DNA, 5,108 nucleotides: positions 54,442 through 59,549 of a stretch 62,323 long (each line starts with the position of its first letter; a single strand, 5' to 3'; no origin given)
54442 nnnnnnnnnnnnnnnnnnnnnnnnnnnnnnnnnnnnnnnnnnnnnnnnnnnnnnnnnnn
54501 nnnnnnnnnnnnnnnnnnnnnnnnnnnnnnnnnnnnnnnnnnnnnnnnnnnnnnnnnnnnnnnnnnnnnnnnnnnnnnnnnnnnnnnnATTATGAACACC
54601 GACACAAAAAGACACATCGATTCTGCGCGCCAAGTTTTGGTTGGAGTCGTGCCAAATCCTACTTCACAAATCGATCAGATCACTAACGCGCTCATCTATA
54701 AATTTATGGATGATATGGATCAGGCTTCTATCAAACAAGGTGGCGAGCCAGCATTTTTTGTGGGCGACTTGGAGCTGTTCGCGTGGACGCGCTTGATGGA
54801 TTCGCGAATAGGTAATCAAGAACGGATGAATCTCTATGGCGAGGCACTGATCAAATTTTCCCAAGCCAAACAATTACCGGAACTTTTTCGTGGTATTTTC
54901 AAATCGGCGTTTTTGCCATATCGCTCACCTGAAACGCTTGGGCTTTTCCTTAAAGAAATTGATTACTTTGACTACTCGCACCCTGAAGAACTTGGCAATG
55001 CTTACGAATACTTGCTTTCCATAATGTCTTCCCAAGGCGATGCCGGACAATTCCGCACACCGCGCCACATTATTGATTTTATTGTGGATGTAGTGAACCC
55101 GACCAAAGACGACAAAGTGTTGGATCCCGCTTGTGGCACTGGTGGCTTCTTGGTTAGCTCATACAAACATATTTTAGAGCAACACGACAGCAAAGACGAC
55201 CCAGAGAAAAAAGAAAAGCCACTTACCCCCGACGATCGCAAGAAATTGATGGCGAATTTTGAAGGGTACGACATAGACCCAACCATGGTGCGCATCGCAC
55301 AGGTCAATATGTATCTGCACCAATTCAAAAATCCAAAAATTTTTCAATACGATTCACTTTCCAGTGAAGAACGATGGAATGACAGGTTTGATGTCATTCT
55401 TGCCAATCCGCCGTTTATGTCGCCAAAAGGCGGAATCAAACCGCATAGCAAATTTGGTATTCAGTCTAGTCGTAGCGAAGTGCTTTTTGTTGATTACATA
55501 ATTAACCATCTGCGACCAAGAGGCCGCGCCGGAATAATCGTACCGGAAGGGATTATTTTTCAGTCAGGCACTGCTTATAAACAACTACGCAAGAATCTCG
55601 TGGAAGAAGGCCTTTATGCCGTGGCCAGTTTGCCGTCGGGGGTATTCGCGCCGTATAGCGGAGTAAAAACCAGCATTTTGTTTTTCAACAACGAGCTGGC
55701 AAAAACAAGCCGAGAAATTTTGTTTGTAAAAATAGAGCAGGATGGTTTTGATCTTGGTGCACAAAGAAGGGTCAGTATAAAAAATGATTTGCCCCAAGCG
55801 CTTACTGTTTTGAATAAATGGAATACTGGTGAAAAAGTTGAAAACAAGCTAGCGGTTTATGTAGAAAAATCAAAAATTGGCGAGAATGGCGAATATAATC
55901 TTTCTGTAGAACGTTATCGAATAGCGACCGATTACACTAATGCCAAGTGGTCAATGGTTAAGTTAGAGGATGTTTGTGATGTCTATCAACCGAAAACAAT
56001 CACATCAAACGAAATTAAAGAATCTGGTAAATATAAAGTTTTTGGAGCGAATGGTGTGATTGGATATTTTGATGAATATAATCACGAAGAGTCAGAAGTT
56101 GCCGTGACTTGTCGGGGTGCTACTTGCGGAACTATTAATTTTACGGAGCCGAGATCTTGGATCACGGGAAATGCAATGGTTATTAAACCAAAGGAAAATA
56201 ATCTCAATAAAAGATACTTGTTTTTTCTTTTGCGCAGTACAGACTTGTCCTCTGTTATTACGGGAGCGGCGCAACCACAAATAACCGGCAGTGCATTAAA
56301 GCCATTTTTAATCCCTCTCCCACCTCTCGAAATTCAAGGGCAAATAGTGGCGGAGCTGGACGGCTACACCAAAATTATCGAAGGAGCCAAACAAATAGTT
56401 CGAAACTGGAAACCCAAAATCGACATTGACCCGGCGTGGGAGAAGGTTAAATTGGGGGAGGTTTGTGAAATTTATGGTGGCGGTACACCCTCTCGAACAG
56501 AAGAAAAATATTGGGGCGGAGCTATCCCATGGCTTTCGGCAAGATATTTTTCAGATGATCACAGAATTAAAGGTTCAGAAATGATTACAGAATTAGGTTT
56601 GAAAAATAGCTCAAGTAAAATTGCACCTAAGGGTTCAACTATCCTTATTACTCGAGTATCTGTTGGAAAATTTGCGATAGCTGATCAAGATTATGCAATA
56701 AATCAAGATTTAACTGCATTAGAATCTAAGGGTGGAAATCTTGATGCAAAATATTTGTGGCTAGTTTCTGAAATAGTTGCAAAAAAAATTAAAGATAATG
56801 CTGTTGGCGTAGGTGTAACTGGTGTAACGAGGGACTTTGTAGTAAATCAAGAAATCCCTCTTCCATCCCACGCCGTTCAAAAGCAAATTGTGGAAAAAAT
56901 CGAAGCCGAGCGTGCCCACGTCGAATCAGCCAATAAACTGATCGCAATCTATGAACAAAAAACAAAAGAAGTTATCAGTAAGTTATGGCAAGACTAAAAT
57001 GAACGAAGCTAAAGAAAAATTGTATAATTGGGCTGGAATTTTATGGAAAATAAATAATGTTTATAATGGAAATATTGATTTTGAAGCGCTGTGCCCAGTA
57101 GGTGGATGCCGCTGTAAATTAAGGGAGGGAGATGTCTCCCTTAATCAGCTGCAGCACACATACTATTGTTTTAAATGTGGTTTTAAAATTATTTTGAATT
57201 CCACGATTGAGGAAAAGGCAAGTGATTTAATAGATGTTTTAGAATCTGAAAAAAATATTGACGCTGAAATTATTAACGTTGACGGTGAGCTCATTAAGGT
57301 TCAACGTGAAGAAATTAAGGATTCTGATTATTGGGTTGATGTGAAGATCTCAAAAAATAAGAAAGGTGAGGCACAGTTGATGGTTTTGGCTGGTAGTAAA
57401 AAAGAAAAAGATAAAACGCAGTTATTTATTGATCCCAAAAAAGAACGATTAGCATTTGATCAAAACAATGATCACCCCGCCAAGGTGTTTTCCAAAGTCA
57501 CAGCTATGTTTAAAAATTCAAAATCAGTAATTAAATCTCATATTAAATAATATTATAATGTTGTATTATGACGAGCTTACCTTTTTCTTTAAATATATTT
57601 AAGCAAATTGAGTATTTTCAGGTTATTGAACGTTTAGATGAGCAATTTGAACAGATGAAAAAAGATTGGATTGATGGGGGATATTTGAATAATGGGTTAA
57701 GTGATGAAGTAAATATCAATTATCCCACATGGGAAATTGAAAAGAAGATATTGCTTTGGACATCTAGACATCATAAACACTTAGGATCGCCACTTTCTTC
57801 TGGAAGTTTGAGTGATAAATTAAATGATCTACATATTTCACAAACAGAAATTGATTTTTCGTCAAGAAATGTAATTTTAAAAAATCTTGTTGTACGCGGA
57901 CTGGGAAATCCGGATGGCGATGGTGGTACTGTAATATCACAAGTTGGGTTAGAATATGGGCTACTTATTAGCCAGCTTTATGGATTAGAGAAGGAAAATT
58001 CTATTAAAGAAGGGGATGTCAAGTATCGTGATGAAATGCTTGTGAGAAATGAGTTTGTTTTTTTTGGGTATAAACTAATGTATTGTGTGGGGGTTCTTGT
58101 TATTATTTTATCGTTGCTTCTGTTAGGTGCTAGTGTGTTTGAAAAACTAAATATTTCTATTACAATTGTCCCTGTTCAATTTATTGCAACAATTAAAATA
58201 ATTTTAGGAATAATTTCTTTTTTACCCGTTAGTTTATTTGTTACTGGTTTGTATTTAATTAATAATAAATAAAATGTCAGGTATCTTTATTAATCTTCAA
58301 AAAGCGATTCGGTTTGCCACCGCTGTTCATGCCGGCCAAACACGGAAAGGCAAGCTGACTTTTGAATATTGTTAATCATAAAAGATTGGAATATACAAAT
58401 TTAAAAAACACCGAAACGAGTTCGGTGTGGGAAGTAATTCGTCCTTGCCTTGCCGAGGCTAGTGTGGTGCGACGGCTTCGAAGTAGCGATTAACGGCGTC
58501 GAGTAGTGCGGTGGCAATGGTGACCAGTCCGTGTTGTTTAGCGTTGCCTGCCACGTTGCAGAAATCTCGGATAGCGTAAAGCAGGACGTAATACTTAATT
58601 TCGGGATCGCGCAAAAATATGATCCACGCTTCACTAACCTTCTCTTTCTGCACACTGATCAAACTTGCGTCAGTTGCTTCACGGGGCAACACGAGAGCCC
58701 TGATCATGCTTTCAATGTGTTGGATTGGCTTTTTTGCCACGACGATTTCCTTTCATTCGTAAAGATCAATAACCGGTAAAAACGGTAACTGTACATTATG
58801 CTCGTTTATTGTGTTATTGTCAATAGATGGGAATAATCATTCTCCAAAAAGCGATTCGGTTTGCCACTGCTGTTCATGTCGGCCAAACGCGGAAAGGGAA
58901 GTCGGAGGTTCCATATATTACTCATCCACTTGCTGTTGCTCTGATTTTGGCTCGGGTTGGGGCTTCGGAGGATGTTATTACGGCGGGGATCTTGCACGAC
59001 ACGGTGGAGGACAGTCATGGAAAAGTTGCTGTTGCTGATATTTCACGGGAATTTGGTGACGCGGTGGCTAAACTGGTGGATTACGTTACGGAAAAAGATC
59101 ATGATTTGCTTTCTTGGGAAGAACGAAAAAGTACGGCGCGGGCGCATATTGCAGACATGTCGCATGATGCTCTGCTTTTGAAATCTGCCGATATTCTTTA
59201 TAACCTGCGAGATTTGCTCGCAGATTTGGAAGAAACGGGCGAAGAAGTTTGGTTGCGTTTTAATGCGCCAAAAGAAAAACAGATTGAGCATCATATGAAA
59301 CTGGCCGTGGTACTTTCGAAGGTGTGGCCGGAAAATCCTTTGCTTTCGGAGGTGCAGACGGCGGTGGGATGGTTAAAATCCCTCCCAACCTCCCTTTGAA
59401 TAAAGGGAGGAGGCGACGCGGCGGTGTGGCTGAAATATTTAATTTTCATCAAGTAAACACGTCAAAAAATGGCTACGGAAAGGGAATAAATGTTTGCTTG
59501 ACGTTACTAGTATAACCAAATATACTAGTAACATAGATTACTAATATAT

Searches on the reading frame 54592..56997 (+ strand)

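Call 34: search_protein_families(library=pfam, proteins=[window:54592-56997:+], max_evalue=0.0001)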
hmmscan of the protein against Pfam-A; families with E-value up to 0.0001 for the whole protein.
window:54592-56997:+ (801 aa): 7 families
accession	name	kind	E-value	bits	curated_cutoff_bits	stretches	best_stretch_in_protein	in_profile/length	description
PF02384.22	N6_Mtase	-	1.4e-54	186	20.4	1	132-445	4-305/311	N-6 DNA Methylase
PF01420.25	Methylase_S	-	5.1e-53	180.1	22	2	452-598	3-158/168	Type I restriction modification DNA specificity domain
PF07669.17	Eco57I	-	2.6e-10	41.1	25.3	1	227-339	7-156/171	Eco57I restriction-modification methylase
PF01170.24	UPF0020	-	6.7e-08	32.9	22.3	1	164-275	20-131/197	RMKL-like, methyltransferase domain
PF20473.4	MmeI_Mtase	-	5.2e-07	29.5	27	1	174-252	21-94/259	MmeI, DNA-methyltransferase domain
PF13847.12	Methyltransf_31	-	4.6e-06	26.8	27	1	171-275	2-84/145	Methyltransferase domain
PF05175.20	MTS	-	3.2e-05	24.1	23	0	222-278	57-111/170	Methyltransferase small domain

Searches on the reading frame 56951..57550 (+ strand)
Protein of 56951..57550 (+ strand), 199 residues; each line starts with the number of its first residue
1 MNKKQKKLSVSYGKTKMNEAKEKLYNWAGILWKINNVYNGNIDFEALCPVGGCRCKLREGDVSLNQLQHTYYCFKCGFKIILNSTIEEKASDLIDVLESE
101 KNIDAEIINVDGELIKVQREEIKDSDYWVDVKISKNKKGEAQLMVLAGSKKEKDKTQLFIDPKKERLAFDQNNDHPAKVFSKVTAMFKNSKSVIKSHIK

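Call 118: search_protein_families(library=pfam, proteins=[window:56951-57550:+], max_evalue=0.001)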
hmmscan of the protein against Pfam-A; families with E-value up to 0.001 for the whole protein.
window:56951-57550:+ (199 aa): 1 family
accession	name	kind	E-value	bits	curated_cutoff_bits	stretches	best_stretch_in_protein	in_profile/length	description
PF08244.19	Glyco_hydro_32C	-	0.00056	20.4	21.9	1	108-182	15-93/158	Glycosyl hydrolases family 32 C terminal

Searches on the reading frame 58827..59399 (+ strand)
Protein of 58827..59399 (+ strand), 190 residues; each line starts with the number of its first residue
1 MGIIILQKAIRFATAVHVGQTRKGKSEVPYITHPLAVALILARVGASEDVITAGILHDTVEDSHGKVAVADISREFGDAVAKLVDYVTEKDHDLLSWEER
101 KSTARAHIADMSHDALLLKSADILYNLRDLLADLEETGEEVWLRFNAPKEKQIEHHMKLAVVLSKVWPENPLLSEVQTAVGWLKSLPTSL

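Call 35: search_protein_families(library=pfam, proteins=[window:58827-59399:+], max_evalue=0.0001)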
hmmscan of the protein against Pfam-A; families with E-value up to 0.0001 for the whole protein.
window:58827-59399:+ (190 aa): 2 families
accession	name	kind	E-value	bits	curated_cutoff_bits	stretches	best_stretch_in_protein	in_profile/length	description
PF13328.12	HD_4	-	1.2e-17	64.6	27.2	1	9-133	1-137/156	HD domain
PF01966.28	HD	-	1.1e-07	32.6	22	1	30-125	1-114/116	HD domain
